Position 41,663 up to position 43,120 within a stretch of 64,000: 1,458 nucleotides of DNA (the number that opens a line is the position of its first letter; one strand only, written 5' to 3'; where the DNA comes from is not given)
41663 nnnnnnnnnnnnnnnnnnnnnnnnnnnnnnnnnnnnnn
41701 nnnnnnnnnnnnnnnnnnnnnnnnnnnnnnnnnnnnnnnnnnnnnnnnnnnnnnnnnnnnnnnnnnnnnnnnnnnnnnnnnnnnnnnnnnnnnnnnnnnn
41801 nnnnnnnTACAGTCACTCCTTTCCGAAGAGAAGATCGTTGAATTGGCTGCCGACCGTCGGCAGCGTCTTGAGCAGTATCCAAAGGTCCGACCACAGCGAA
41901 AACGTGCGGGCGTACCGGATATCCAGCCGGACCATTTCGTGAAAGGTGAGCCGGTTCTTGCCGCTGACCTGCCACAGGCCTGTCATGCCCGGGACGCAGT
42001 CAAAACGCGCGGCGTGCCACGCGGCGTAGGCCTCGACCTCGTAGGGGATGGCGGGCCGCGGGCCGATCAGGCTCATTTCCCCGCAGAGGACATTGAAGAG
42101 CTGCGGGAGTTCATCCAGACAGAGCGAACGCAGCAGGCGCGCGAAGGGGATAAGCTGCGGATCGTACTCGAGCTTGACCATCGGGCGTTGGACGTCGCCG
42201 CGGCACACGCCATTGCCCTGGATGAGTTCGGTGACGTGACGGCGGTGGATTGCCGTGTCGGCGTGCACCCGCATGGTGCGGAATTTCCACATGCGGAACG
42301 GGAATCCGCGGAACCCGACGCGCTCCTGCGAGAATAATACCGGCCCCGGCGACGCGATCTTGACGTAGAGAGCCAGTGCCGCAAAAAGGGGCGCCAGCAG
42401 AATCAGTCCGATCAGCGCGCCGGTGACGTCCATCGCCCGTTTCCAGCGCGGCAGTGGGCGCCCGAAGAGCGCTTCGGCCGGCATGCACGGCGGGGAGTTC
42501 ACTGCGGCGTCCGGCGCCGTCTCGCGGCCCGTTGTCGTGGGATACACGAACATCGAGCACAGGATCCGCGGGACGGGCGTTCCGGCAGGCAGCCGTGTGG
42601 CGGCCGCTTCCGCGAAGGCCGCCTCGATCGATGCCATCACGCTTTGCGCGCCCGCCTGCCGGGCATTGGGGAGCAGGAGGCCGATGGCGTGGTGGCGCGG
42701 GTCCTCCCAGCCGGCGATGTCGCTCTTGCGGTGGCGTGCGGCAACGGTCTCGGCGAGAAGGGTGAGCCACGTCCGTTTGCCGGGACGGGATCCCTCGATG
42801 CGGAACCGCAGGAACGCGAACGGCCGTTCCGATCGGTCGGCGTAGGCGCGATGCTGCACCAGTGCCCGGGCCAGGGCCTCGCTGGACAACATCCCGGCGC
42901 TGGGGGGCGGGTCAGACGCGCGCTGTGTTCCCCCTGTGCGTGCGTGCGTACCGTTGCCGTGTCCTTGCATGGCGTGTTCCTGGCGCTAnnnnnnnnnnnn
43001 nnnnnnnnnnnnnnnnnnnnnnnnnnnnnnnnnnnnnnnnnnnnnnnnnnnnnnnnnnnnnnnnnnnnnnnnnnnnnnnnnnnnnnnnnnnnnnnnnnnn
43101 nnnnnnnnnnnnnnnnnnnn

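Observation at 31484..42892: Three degenerate GGDEF-like domains embedded in the EPS operon, one fused to the priming sugar transferase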

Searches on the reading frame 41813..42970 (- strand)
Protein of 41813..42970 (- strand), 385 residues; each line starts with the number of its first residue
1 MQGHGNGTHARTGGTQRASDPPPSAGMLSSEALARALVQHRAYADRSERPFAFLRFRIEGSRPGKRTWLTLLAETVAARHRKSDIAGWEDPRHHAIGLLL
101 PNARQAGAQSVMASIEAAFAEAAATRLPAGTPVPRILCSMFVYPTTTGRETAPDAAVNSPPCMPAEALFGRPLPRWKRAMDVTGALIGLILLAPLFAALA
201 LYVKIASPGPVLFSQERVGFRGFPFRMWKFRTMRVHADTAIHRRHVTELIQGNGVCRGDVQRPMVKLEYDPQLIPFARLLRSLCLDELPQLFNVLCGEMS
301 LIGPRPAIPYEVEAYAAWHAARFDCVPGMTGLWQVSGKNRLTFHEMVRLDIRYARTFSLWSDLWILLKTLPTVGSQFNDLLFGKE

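Call 5: search_protein_families(library=pfam, max_evalue=1, proteins=[window:41816-42970:-])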
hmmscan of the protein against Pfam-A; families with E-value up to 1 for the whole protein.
seq(385 aa): 1 family
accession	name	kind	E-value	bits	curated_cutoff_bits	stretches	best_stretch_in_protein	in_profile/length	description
PF02397.22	Bac_transf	-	8.9e-58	195.2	27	1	177-373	1-177/179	Bacterial sugar transferase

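Call 6: search_protein_families(library=ncbifam, max_evalue=1, proteins=[window:41816-42970:-])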
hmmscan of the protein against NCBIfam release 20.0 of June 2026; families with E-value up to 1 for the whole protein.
seq(385 aa): 10 families
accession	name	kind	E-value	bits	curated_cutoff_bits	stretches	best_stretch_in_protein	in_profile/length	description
TIGR03025.1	EPS_sugtrans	subfamily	1.7e-72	245.1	295.55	1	175-373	256-438/445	exopolysaccharide biosynthesis polyprenyl glycosylphosphotransferase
TIGR03022.1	WbaP_sugtrans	subfamily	1.7e-59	202.3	403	1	176-373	258-449/456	undecaprenyl-phosphate galactose phosphotransferase WbaP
TIGR03023.1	WcaJ_sugtrans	equivalog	4.2e-57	194.4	410.75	1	176-373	262-446/453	undecaprenyl-phosphate glucose phosphotransferase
NF041877.1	EPS_EpsZ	equivalog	4.6e-53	180.5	800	1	177-373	266-452/459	exopolysaccharide biosynthesis polyisoprenyl-phosphate hexose-1-phosphate transferase EpsZ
NF052601.1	undeca_RfbP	equivalog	7.1e-51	172.8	330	1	176-371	44-233/244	undecaprenyl-phosphate galactose phosphotransferase family protein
NF011751.0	PRK15204.1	equivalog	5.4e-37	127.5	907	1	176-371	279-467/476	undecaprenyl-phosphate galactose phosphotransferase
TIGR03013.1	EpsB_2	subfamily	1.6e-35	123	393.35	2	266-371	323-434/443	TIGR03013 family XrtA/PEP-CTERM system glycosyltransferase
NF050817.1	PolSacchBiosHfsE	equivalog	1.1e-32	113.4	750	1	177-372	272-458/467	polysaccharide biosynthesis protein HfsE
NF007518.0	PRK10124.1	equivalog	2.9e-30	105.4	684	2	269-369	345-453/464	undecaprenyl-phosphate glucose phosphotransferase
NF045514.1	glycotran_HepC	equivalog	6.3e-23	81.2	140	1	175-307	115-212/220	heterocyst development glycosyltransferase HepC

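Call 12: find_homologous_proteins(query=window:41813-42970:-, max_evalue=1e-20)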
Query window:41813-42970:- (385 aa): 7580 proteins with E <= 1e-20 among 8000 candidates; the best 120 are listed.
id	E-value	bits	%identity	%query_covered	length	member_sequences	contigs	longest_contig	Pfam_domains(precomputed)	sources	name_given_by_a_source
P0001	1.4e-261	885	100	100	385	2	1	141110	PF02397.23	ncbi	-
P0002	5.8e-113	396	52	94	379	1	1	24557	PF02397.23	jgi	jgi:lipopolysaccharide/colanic/teichoic acid biosynthesis glycosyltransferase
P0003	1.7e-102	361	48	90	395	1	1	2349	PF02397.23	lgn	-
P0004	3.1e-99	351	47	90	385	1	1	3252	PF02397.23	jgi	-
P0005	3.3e-91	324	67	57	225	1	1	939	PF02397.23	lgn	-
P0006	4.3e-91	324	47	90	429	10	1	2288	PF02397.23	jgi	jgi:lipopolysaccharide/colanic/teichoic acid biosynthesis glycosyltransferase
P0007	2.0e-89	318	46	93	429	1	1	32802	PF02397.23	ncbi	-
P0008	1.4e-87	312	44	94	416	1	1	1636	PF02397.23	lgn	-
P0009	1.7e-87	312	44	96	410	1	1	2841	PF02397.23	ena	-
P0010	1.0e-86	309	44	93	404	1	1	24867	PF02397.23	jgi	-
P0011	1.1e-86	309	43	94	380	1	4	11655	PF02397.23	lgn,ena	-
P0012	1.1e-86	309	43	92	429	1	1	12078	PF02397.23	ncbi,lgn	-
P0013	7.0e-86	307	43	89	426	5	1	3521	PF02397.23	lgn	-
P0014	8.6e-86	306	44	90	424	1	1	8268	PF02397.23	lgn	-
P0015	1.1e-85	306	43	92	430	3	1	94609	PF02397.23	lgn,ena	-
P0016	1.2e-85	306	43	93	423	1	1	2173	PF02397.23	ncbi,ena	-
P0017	1.4e-85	306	41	91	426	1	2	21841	PF02397.23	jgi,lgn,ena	-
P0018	2.3e-85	305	42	93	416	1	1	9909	PF02397.23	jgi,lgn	-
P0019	2.7e-85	305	44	85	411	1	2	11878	PF02397.23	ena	-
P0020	2.9e-85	305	44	92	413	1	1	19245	PF02397.23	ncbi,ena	-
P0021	4.6e-85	304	40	94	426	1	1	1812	PF02397.23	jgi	-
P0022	1.0e-84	303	43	92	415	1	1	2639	PF02397.23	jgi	jgi:lipopolysaccharide/colanic/teichoic acid biosynthesis glycosyltransferase/GGDEF domain-containin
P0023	1.2e-84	303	42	92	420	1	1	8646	PF02397.23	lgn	-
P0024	1.3e-84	302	42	94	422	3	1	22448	PF02397.23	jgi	-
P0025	2.0e-84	302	42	92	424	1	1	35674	PF02397.23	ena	-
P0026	4.5e-84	301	42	90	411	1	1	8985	PF02397.23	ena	-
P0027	4.5e-84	301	42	96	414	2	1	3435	PF02397.23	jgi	jgi:lipopolysaccharide/colanic/teichoic acid biosynthesis glycosyltransferase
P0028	6.5e-84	300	41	91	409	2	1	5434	PF02397.23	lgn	-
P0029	1.4e-83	299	43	90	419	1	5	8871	PF02397.23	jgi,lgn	jgi:lipopolysaccharide/colanic/teichoic acid biosynthesis glycosyltransferase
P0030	2.3e-83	298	46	90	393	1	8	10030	PF02397.23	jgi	jgi:lipopolysaccharide/colanic/teichoic acid biosynthesis glycosyltransferase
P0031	3.0e-83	298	41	95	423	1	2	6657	PF02397.23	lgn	-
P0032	3.0e-83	298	43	91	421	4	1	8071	PF02397.23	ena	-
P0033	4.2e-83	297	43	91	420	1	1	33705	PF02397.23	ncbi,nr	ncbi:sugar transferase [Candidatus Sumerlaeota bacterium]|nr:sugar transferase [Candidatus Sumerlaeo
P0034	4.3e-83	297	41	90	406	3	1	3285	PF02397.23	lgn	-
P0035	5.3e-83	297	43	89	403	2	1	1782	PF02397.23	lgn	-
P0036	5.6e-83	297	41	95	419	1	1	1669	PF02397.23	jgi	jgi:lipopolysaccharide/colanic/teichoic acid biosynthesis glycosyltransferase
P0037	6.5e-83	297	42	91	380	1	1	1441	PF02397.23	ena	-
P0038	7.1e-83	297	42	92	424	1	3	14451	PF02397.23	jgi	-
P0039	7.2e-83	297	42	89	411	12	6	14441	PF02397.23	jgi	jgi:lipopolysaccharide/colanic/teichoic acid biosynthesis glycosyltransferase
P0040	1.6e-82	296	42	94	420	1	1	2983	PF02397.23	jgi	jgi:lipopolysaccharide/colanic/teichoic acid biosynthesis glycosyltransferase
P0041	1.7e-82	295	42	92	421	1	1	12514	PF02397.23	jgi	jgi:lipopolysaccharide/colanic/teichoic acid biosynthesis glycosyltransferase/GGDEF domain-containin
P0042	2.2e-82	295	42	94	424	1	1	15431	PF02397.23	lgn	-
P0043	2.3e-82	295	42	90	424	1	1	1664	PF02397.23,PF00990.27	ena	-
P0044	2.4e-82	295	43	89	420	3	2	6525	PF02397.23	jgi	jgi:lipopolysaccharide/colanic/teichoic acid biosynthesis glycosyltransferase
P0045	3.2e-82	295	39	94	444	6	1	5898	PF02397.23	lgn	-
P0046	4.7e-82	294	43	92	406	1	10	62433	PF02397.23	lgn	-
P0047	6.8e-82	293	43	91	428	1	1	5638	PF02397.23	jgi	jgi:lipopolysaccharide/colanic/teichoic acid biosynthesis glycosyltransferase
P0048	8.2e-82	293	42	93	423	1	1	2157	PF02397.23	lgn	-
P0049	8.3e-82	293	43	93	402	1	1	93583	PF02397.23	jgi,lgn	jgi:lipopolysaccharide/colanic/teichoic acid biosynthesis glycosyltransferase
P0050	1.0e-81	293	42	95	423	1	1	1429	PF02397.23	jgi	-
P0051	1.7e-81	292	42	93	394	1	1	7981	PF02397.23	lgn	-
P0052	2.3e-81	292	62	57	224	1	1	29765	PF02397.23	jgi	jgi:lipopolysaccharide/colanic/teichoic acid biosynthesis glycosyltransferase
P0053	4.6e-81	291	61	56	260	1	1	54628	PF02397.23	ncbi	-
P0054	5.1e-81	291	45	89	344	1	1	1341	PF02397.23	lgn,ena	-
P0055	5.1e-81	291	41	93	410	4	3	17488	PF02397.23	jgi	jgi:lipopolysaccharide/colanic/teichoic acid biosynthesis glycosyltransferase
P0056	8.4e-81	290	41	93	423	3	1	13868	PF02397.23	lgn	-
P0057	9.1e-81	290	49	83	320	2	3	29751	PF02397.23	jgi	jgi:lipopolysaccharide/colanic/teichoic acid biosynthesis glycosyltransferase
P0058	9.2e-81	290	42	92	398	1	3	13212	PF02397.23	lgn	-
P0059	9.6e-81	290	43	91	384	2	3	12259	PF02397.23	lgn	-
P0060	1.6e-80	289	45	94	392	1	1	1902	PF02397.23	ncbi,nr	ncbi:MAG: sugar transferase [Desulfobacterota bacterium]|nr:sugar transferase [Thermodesulfobacterio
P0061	1.8e-80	289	44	91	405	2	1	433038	PF02397.23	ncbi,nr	ncbi:sugar transferase [bacterium]|nr:sugar transferase [bacterium]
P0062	1.9e-80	289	45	91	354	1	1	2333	PF02397.23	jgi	jgi:lipopolysaccharide/colanic/teichoic acid biosynthesis glycosyltransferase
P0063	3.1e-80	288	43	90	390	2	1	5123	PF02397.23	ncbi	-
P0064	3.1e-80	288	41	94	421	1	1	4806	PF02397.23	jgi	jgi:lipopolysaccharide/colanic/teichoic acid biosynthesis glycosyltransferase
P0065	3.2e-80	288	44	90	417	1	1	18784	PF02397.23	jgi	jgi:lipopolysaccharide/colanic/teichoic acid biosynthesis glycosyltransferase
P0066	3.2e-80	288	41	95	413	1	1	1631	PF02397.23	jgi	jgi:lipopolysaccharide/colanic/teichoic acid biosynthesis glycosyltransferase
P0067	3.9e-80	288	43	93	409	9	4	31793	PF02397.23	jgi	jgi:lipopolysaccharide/colanic/teichoic acid biosynthesis glycosyltransferase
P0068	4.6e-80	287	57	56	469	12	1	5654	PF02397.23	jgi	-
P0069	5.2e-80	287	41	92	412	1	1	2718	PF02397.23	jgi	-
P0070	7.5e-80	287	41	91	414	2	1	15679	PF02397.23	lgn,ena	-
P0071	9.8e-80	286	42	94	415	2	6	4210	PF02397.23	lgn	-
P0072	1.1e-79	286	43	84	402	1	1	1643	PF02397.23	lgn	-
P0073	1.1e-79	286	58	57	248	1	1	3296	PF02397.23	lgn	-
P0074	1.4e-79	286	43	94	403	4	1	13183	PF02397.23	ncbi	ncbi:MAG: sugar transferase [Planctomycetota bacterium]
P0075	1.5e-79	286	40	92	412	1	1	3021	PF02397.23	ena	-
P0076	1.6e-79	286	41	92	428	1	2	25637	PF02397.23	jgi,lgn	jgi:lipopolysaccharide/colanic/teichoic acid biosynthesis glycosyltransferase/GGDEF domain-containin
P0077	1.8e-79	286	42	95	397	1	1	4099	PF02397.23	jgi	jgi:lipopolysaccharide/colanic/teichoic acid biosynthesis glycosyltransferase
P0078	2.1e-79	285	41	92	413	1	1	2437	PF02397.23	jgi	jgi:lipopolysaccharide/colanic/teichoic acid biosynthesis glycosyltransferase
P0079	3.0e-79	285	60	56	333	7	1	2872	PF02397.23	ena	-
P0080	3.1e-79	285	44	91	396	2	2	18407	PF02397.23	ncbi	-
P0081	3.5e-79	285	43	92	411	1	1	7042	PF02397.23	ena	-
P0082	3.6e-79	285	40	93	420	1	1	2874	PF02397.23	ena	-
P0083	3.7e-79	284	55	63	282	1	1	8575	PF02397.23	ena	-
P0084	3.9e-79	284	44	92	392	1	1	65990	PF02397.23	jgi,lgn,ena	-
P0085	3.9e-79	284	40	91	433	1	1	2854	PF02397.23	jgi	jgi:lipopolysaccharide/colanic/teichoic acid biosynthesis glycosyltransferase/GGDEF domain-containin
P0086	4.4e-79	284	43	90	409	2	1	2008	PF02397.23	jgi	-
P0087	4.6e-79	284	41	91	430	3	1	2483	PF02397.23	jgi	-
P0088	5.5e-79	284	42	92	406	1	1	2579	PF02397.23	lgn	-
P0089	5.7e-79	284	58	58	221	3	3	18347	PF02397.23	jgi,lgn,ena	jgi:lipopolysaccharide/colanic/teichoic acid biosynthesis glycosyltransferase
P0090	6.1e-79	284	44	90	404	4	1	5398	PF02397.23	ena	-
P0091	6.9e-79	284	42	88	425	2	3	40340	PF02397.23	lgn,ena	-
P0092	7.3e-79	284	42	94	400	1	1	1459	PF02397.23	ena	-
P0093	8.3e-79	283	42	93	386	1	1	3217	PF02397.23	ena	-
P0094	8.3e-79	283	40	92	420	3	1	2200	PF02397.23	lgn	-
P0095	8.9e-79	283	42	94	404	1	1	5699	PF02397.23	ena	-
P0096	9.1e-79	283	42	91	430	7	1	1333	PF02397.23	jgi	-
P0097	1.1e-78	283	40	92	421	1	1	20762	PF02397.23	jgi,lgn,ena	-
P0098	1.2e-78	283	41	91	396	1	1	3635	PF02397.23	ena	-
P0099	1.2e-78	283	42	93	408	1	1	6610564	PF02397.23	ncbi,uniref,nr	ncbi:sugar transferase [Desulfonema ishimotonii]|uniref:Sugar transferase n=1 Tax=Desulfonema ishimo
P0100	1.3e-78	283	43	91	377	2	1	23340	PF02397.23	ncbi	-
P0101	1.6e-78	282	42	88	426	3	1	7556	PF02397.23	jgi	jgi:lipopolysaccharide/colanic/teichoic acid biosynthesis glycosyltransferase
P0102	1.6e-78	282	39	92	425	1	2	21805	PF02397.23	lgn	-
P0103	1.7e-78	282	41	91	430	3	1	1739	PF02397.23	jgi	jgi:lipopolysaccharide/colanic/teichoic acid biosynthesis glycosyltransferase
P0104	2.0e-78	282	43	91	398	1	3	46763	PF02397.23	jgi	jgi:lipopolysaccharide/colanic/teichoic acid biosynthesis glycosyltransferase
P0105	2.0e-78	282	40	93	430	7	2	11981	PF02397.23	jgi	-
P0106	2.0e-78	282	42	89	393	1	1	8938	PF02397.23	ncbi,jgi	-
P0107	2.2e-78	282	60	56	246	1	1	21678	PF02397.23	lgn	-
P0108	2.5e-78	282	45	91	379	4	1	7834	PF02397.23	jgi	jgi:lipopolysaccharide/colanic/teichoic acid biosynthesis glycosyltransferase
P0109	2.7e-78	282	42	89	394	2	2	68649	PF02397.23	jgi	-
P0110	2.7e-78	282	41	94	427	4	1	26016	PF02397.23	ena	-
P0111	3.0e-78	281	42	89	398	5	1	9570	PF02397.23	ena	-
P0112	3.1e-78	281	42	92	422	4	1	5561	PF02397.23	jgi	-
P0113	3.2e-78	281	45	90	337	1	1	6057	PF02397.23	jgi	jgi:lipopolysaccharide/colanic/teichoic acid biosynthesis glycosyltransferase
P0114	3.2e-78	281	42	93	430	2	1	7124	PF02397.23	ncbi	-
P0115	3.4e-78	281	40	96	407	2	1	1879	PF02397.23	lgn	-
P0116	4.0e-78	281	42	91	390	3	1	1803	PF02397.23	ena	-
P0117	4.1e-78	281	53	63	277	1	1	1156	PF02397.23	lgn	-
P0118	4.3e-78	281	41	94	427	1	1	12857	PF02397.23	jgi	-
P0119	4.4e-78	281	40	94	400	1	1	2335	PF02397.23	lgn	-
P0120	4.9e-78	281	43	92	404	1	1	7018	PF02397.23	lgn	-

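Call 16: find_encoding_contigs(protein=P0001, flank=10000, max_places=3)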
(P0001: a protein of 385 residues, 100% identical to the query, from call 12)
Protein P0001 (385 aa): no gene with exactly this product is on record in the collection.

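Call 17: find_encoding_contigs(protein=P0002, flank=10000, max_places=3)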
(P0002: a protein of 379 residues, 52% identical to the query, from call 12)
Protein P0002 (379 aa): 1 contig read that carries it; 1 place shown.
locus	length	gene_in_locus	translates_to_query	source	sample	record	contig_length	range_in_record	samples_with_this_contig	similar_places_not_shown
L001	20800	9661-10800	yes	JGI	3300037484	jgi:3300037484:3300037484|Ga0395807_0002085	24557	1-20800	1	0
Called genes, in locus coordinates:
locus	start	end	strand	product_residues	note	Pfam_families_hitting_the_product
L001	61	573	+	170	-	-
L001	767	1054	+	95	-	-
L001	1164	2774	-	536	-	PF22842:Pel9A-like_beta_helix, PF07602:DUF1565, PF13229:Beta_helix (faint), PF05048:NosD (faint), PF18884:TSP3_bac (weak)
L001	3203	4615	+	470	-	PF00158:Sigma54_activat, PF14532:Sigma54_activ_2, PF07728:AAA_5 (weak), PF25601:AAA_lid_14, PF18024:HTH_50 (weak), PF02954:HTH_8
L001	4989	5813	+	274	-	PF02563:Poly_export, PF10531:SLBB, PF22461:SLBB_2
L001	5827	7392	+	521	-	PF13807:GNVR (weak)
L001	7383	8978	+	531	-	PF13191:AAA_16, PF13604:AAA_30 (weak), PF25199:nSTAND_NTPase5 (faint), PF13245:AAA_19 (weak), PF13401:AAA_22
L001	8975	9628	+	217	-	-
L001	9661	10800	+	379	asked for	PF02397:Bac_transf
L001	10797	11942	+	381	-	PF01408:GFO_IDH_MocA, PF02894:GFO_IDH_MocA_C, PF22725:GFO_IDH_MocA_C3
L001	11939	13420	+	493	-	PF01943:Polysacc_synt, PF13440:Polysacc_synt_3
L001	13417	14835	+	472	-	PF04932:Wzy_C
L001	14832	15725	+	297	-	PF00535:Glycos_transf_2, PF13641:Glyco_tranf_2_3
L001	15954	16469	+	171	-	PF25084:LbH_EIF2B (weak), PF00132:Hexapep, PF25087:GMPPB_C (faint), PF00132:Hexapep, PF14602:Hexapep_2 (weak)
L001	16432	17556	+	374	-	PF00155:Aminotran_1_2, PF01041:DegT_DnrJ_EryC1, PF00266:Aminotran_5 (faint), PF01212:Beta_elim_lyase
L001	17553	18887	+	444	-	PF01210:NAD_Gly3P_dh_N (weak), PF03446:NAD_binding_2, PF03721:UDPG_MGDP_dh_N, PF00984:UDPG_MGDP_dh, PF03720:UDPG_MGDP_dh_C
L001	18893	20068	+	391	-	PF13439:Glyco_transf_4, PF13579:Glyco_trans_4_4, PF00534:Glycos_transf_1, PF13692:Glyco_trans_1_4, PF13524:Glyco_trans_1_2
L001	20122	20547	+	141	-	-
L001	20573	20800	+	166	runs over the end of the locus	-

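Call 48: find_encoding_contigs(protein=P0046, flank=10000, max_places=2)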
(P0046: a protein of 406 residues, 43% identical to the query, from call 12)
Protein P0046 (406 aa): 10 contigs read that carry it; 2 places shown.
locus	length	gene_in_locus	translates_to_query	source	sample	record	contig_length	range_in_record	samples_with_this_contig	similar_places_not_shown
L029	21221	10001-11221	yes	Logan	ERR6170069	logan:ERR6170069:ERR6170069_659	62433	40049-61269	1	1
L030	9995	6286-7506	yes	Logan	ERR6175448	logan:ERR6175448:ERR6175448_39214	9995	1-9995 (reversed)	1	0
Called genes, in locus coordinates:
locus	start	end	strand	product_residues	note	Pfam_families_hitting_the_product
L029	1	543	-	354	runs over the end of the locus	PF01522:Polysacc_deac_1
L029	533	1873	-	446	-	PF01266:DAO (weak), PF01593:Amino_oxidase, PF13450:NAD_binding_8 (weak)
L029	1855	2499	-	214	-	PF00132:Hexapep (weak), PF25084:LbH_EIF2B, PF25087:GMPPB_C (faint), PF00132:Hexapep, PF14602:Hexapep_2 (weak)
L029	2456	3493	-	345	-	PF01408:GFO_IDH_MocA, PF03447:NAD_binding_3 (faint), PF02894:GFO_IDH_MocA_C, PF22725:GFO_IDH_MocA_C3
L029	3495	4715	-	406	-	PF01041:DegT_DnrJ_EryC1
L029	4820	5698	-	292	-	PF00535:Glycos_transf_2, PF10111:Glyco_tranf_2_2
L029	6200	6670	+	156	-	-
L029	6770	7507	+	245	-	PF02563:Poly_export, PF10531:SLBB, PF22461:SLBB_2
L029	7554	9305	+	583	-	PF02706:Wzz (weak)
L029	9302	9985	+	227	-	PF13614:AAA_31 (weak)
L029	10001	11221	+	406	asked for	PF02397:Bac_transf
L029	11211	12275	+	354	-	PF01408:GFO_IDH_MocA, PF22725:GFO_IDH_MocA_C3, PF02894:GFO_IDH_MocA_C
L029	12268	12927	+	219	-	PF01739:CheR (faint), PF05175:MTS, PF05401:NodS, PF13489:Methyltransf_23, PF13847:Methyltransf_31, PF08241:Methyltransf_11, PF08242:Methyltransf_12, PF13649:Methyltransf_25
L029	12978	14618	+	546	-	PF01554:MatE (weak)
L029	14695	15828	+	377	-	PF00534:Glycos_transf_1, PF13692:Glyco_trans_1_4, PF13524:Glyco_trans_1_2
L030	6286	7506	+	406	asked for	PF02397:Bac_transf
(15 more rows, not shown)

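Call 49: find_encoding_contigs(protein=P0061, flank=10000, max_places=2)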
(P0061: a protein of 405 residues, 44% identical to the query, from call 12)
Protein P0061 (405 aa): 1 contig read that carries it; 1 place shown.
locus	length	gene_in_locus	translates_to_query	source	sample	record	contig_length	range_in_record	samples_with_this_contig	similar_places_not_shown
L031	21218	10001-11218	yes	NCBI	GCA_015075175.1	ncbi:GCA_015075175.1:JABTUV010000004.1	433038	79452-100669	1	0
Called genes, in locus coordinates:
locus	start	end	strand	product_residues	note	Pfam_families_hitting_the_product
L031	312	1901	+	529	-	PF13231:PMT_2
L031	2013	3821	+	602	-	PF15979:Glyco_hydro_115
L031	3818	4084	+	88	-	-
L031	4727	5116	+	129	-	-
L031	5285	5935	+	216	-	PF02563:Poly_export, PF10531:SLBB, PF22461:SLBB_2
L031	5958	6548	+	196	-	PF02706:Wzz (weak)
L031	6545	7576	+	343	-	PF13807:GNVR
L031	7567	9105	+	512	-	PF05621:TniB (faint), PF13191:AAA_16, PF13604:AAA_30 (weak), PF13245:AAA_19 (weak), PF13401:AAA_22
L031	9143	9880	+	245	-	PF10609:ParA (weak), PF13614:AAA_31, PF01656:CbiA (faint)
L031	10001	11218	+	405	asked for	PF02397:Bac_transf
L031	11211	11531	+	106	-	PF01408:GFO_IDH_MocA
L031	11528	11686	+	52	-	-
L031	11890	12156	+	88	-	-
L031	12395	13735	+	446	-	PF04932:Wzy_C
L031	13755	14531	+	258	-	PF00483:NTP_transferase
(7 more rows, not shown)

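Call 68: find_encoding_contigs(protein=P0099, flank=10000, max_places=1)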
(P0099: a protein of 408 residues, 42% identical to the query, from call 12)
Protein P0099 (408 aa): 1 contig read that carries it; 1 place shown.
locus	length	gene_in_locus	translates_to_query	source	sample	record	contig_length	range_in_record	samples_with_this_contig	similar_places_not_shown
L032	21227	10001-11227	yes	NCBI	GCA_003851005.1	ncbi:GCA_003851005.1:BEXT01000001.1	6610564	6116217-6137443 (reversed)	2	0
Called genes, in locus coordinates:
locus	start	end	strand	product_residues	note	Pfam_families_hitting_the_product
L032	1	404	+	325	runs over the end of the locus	PF03480:DctP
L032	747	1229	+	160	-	PF04290:DctQ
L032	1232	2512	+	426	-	PF06808:DctM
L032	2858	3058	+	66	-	PF09962:DUF2196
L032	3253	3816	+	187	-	-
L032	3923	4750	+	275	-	PF08867:FRG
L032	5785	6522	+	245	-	PF02563:Poly_export, PF10531:SLBB, PF22461:SLBB_2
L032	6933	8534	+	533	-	PF02706:Wzz (weak), PF13807:GNVR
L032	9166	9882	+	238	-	PF13614:AAA_31 (faint)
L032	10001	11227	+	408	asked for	PF02397:Bac_transf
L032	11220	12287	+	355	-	PF01408:GFO_IDH_MocA, PF02894:GFO_IDH_MocA_C, PF22725:GFO_IDH_MocA_C3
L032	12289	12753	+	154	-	PF25084:LbH_EIF2B, PF25087:GMPPB_C, PF14602:Hexapep_2 (faint), PF00132:Hexapep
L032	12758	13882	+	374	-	PF01041:DegT_DnrJ_EryC1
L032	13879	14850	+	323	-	PF04055:Radical_SAM, PF13186:SPASM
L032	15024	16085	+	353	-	PF02388:FemAB (faint), PF13480:Acetyltransf_6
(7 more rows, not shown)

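Call 69: find_encoding_contigs(protein=P0015, flank=10000, max_places=1)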
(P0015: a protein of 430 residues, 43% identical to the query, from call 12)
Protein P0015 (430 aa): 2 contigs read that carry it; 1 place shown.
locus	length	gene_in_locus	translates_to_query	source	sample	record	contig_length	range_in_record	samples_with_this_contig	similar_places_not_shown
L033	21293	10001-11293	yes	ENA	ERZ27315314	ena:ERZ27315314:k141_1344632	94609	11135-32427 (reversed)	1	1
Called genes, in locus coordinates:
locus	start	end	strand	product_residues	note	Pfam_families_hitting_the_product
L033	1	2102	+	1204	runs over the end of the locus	PF13385:Laminin_G_3, PF22925:TS_C (faint), PF13385:Laminin_G_3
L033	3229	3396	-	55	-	-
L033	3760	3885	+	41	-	-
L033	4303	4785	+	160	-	-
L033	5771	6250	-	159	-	-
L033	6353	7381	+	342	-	PF02563:Poly_export, PF10531:SLBB, PF22461:SLBB_2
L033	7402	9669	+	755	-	PF02706:Wzz (weak), PF13807:GNVR, PF01656:CbiA (weak), PF06564:CBP_BcsQ, PF10609:ParA, PF13614:AAA_31 (faint)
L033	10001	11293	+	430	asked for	PF02397:Bac_transf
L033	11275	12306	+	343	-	PF01408:GFO_IDH_MocA, PF22725:GFO_IDH_MocA_C3, PF02894:GFO_IDH_MocA_C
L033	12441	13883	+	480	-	PF01943:Polysacc_synt, PF13440:Polysacc_synt_3 (weak)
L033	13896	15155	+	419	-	PF04932:Wzy_C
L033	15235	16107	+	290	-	PF00535:Glycos_transf_2, PF13641:Glyco_tranf_2_3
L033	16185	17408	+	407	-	PF13439:Glyco_transf_4, PF13579:Glyco_trans_4_4, PF00534:Glycos_transf_1, PF13692:Glyco_trans_1_4, PF13524:Glyco_trans_1_2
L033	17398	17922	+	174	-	PF25084:LbH_EIF2B (weak), PF25087:GMPPB_C, PF14602:Hexapep_2 (faint), PF00132:Hexapep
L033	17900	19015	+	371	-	PF01041:DegT_DnrJ_EryC1, PF01053:Cys_Met_Meta_PP (weak)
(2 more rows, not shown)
